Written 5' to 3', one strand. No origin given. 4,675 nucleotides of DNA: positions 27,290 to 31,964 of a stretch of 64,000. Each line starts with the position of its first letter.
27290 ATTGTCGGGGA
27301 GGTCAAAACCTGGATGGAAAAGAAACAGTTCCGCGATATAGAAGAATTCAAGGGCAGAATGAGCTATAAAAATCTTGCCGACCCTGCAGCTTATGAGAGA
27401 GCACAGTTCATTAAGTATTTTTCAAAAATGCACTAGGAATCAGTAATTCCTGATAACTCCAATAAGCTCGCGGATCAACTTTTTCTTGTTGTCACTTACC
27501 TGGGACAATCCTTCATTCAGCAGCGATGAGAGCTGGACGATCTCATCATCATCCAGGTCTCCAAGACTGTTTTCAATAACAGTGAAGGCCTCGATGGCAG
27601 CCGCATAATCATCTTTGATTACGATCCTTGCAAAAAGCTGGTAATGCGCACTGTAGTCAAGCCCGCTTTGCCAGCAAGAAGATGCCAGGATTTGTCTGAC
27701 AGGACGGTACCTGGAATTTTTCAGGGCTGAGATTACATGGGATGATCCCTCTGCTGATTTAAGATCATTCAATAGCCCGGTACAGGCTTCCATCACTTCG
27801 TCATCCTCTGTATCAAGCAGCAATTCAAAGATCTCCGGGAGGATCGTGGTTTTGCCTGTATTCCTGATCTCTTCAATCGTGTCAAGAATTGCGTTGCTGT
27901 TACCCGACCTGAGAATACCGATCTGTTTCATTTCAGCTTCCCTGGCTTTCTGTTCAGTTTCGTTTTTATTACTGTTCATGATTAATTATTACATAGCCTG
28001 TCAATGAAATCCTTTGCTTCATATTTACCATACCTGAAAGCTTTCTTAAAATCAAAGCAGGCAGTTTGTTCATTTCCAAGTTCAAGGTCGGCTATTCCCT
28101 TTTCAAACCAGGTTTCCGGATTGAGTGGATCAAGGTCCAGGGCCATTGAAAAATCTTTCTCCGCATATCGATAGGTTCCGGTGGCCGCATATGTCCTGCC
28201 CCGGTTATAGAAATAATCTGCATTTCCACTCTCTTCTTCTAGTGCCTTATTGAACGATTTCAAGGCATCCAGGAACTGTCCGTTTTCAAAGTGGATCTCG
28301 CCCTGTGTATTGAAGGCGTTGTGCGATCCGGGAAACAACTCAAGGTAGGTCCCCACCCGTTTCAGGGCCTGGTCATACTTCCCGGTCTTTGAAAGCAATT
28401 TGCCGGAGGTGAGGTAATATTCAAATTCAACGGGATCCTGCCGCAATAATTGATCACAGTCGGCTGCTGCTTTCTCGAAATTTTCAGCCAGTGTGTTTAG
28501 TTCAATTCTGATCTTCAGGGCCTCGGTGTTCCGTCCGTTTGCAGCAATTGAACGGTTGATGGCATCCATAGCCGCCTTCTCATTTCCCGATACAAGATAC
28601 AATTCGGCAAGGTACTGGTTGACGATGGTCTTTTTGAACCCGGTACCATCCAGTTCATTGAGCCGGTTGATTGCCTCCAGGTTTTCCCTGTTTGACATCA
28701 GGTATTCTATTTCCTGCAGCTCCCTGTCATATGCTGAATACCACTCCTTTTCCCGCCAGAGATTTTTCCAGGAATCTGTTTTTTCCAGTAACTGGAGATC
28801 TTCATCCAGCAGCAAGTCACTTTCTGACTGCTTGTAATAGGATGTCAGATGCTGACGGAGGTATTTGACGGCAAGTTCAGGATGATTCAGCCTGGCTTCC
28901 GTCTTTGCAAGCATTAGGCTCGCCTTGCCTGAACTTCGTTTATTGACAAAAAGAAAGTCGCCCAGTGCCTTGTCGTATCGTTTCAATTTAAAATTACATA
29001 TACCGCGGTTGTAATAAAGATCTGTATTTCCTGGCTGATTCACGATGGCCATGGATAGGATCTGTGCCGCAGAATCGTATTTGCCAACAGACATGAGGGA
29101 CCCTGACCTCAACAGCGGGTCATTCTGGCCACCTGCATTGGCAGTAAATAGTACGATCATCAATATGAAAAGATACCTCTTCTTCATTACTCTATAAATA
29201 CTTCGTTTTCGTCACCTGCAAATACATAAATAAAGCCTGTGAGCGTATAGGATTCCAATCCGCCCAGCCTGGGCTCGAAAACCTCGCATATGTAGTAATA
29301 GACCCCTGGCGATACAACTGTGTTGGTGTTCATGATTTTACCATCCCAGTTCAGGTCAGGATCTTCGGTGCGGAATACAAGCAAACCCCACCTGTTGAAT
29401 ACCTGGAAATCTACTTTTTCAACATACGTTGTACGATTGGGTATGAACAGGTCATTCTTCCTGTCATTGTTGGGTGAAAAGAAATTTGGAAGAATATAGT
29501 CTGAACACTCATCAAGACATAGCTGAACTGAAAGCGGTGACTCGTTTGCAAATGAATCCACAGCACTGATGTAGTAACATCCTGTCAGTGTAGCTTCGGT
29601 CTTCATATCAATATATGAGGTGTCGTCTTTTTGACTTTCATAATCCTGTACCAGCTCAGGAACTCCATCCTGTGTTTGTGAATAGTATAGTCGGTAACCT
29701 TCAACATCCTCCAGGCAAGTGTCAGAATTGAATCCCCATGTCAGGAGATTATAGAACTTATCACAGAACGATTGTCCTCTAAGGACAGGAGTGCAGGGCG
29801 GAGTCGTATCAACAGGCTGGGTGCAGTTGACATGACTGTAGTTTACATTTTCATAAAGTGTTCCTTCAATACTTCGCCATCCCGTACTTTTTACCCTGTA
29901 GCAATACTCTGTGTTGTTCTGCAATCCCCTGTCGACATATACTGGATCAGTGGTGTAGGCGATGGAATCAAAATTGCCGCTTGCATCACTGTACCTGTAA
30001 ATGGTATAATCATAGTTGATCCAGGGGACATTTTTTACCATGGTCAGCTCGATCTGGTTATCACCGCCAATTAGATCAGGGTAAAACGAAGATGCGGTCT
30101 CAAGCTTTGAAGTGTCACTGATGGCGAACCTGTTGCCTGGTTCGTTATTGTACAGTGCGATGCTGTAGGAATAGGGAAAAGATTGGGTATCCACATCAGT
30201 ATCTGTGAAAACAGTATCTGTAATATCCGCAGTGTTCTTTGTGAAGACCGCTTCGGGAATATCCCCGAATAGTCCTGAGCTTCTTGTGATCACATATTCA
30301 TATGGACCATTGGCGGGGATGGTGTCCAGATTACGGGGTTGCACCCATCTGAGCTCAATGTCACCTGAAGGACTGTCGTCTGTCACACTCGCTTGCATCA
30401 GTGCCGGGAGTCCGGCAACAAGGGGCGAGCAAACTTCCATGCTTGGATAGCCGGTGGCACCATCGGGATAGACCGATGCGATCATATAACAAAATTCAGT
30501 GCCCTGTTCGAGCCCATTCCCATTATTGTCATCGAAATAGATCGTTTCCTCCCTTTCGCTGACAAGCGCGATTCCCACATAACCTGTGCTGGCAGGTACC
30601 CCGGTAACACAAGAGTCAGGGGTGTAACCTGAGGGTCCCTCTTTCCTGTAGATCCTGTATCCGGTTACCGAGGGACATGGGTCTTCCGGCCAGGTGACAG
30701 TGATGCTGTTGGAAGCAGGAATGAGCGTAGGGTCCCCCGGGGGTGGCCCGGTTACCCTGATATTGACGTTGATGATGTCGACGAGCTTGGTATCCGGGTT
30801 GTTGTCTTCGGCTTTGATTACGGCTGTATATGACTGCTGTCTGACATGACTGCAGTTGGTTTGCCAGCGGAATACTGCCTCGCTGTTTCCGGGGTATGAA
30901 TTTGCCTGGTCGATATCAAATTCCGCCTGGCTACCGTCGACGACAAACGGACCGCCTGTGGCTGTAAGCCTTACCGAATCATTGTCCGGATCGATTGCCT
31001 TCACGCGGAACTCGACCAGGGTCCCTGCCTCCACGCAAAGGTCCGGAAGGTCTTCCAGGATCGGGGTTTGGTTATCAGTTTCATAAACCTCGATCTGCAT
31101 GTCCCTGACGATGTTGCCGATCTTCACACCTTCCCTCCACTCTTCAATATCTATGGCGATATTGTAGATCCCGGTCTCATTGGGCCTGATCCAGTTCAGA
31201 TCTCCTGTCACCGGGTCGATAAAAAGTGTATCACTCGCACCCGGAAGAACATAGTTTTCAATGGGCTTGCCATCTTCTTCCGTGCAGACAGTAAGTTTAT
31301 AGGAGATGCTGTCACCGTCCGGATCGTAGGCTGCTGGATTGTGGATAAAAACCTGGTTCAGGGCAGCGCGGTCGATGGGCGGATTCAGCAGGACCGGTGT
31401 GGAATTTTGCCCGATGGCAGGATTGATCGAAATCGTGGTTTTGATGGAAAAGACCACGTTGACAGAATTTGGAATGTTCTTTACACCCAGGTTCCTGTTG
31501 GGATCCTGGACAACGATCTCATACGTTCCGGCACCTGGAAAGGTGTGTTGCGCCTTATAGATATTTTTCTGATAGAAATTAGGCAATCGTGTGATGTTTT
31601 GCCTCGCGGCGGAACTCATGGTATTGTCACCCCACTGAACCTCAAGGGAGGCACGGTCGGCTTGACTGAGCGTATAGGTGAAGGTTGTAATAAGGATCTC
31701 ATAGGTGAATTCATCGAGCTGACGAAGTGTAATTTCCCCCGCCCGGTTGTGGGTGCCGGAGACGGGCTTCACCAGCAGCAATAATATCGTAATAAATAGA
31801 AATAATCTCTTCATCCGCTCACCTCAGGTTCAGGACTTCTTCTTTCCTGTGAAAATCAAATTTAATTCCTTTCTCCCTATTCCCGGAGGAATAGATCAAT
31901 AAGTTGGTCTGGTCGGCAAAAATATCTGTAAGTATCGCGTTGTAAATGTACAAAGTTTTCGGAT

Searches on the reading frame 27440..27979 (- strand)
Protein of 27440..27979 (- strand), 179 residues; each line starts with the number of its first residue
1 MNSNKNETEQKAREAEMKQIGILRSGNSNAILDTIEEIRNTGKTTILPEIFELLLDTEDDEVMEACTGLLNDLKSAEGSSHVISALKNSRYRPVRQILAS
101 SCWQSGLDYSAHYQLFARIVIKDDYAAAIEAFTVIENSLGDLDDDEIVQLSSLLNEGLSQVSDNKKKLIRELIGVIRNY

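Call 34: search_protein_families(library=pfam, alignment_id=A2, max_evalue=0.00001)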
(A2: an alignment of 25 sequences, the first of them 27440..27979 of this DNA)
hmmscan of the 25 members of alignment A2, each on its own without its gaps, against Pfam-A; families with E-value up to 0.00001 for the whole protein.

A. member 1, window:27440-27979:- (179 aa): 0 families

B. families by the number of members that match (of 25 scanned): 34 families (the first 25 are shown)
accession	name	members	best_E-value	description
PF00121.24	TIM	1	4.4e-96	Triosephosphate isomerase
PF00809.28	Pterin_bind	1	2.7e-75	Pterin binding enzyme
PF00800.23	PDT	1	7.8e-56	Prephenate dehydratase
PF02660.20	G3P_acyltransf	1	7e-54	Glycerol-3-phosphate acyltransferase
PF06325.19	PrmA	1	1.4e-51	Ribosomal protein L11 methyltransferase (PrmA)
PF13795.12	HupE_UreJ_2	1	1.7e-49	HupE / UreJ protein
PF24621.2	DHQS_C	1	3.1e-44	3-dehydroquinate synthase C-terminal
PF04452.19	Methyltrans_RNA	1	1e-39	RNA methyltransferase domain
PF02457.21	DAC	1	3.1e-39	DisA bacterial checkpoint controller nucleotide-binding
PF01761.26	DHQ_synthase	1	5.3e-38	3-dehydroquinate synthase N-terminal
PF00793.26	DAHP_synth_1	1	6.5e-38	DAHP synthetase I family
PF01487.21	DHquinase_I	1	7.3e-37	Type I 3-dehydroquinase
PF12850.12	Metallophos_2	1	2.2e-32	Calcineurin-like phosphoesterase superfamily domain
PF02826.25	2-Hacid_dh_C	1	1e-30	D-isomer specific 2-hydroxyacid dehydrogenase, NAD binding domain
PF00389.36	2-Hacid_dh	1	2e-30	D-isomer specific 2-hydroxyacid dehydrogenase, catalytic domain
PF01740.26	STAS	1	6.7e-16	STAS domain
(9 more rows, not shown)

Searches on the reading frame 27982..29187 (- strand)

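Call 8: search_protein_families(library=pfam, proteins=[window:27982-29187:-], max_evalue=0.00001)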
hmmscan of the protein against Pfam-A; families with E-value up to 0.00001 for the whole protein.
window:27982-29187:- (401 aa): 12 families
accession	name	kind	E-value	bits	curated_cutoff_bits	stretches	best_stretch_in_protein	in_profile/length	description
PF07719.23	TPR_2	-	1.6e-25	87.5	27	0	291-320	3-32/34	Tetratricopeptide repeat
PF13432.12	TPR_16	-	4.4e-24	85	32.7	1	261-322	3-64/65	Tetratricopeptide repeat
PF13431.12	TPR_17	-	7.5e-21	73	24.4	0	47-75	5-33/34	Tetratricopeptide repeat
PF00515.34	TPR_1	-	1.3e-19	69.6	27.8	0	56-78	2-24/34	Tetratricopeptide repeat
PF13428.12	TPR_14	-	2.3e-19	68.4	23.5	0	191-228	5-42/44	Tetratricopeptide repeat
PF13371.12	TPR_9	-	1.1e-18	67.4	35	0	32-78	6-52/73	Tetratricopeptide repeat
PF14559.12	TPR_19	-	2.9e-18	66.4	25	0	234-287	4-57/68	Tetratricopeptide repeat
PF13414.12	TPR_11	-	7.3e-12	45.2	26.8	0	296-337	1-42/42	TPR repeat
PF13181.12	TPR_8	-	2e-11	43.5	25.7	0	323-354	1-32/34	Tetratricopeptide repeat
PF12895.13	ANAPC3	-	2.6e-10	40.9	27.2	0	269-342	3-75/82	Anaphase-promoting complex, cyclosome, subunit 3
PF13424.12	TPR_12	-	2.9e-10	40.6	30.1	0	290-352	4-67/77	Tetratricopeptide repeat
PF23914.1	TPR_CcmH_CycH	-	5.2e-06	26.8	42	0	193-286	56-152/158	Cytochrome c-type biogenesis protein H TPR domain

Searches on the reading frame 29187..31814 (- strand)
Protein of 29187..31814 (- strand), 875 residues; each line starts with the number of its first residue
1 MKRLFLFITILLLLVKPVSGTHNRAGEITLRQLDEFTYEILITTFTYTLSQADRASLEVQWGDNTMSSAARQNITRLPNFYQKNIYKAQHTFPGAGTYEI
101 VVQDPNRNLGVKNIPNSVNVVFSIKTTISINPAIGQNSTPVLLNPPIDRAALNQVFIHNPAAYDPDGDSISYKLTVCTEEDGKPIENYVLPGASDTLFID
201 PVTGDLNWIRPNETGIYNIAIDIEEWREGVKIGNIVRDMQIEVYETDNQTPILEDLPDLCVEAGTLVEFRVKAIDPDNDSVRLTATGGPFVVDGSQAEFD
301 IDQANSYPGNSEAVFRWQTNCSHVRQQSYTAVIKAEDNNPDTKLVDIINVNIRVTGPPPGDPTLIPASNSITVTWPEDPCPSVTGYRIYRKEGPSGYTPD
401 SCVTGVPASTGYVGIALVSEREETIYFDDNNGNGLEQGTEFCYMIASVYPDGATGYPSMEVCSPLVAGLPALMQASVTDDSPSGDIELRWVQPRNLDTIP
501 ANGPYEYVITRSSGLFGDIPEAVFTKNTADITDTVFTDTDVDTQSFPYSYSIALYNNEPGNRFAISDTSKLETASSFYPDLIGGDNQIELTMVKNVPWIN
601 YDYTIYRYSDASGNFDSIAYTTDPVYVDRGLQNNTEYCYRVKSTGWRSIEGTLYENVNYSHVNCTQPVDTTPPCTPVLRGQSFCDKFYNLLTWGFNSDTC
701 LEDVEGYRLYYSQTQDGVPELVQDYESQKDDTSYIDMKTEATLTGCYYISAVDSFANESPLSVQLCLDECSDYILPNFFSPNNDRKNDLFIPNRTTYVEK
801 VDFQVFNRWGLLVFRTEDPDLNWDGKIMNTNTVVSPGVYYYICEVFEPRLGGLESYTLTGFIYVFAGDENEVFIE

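Call 8: search_protein_families(library=pfam, proteins=[window:29187-31814:-], max_evalue=0.00001)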
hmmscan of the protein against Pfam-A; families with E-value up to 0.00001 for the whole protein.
window:29187-31814:- (875 aa): 1 family
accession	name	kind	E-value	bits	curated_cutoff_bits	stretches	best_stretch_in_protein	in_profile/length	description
PF13585.12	CHU_C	-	3.5e-16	59.5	27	1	775-864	3-86/86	CHU_C Type IX secretion signal domain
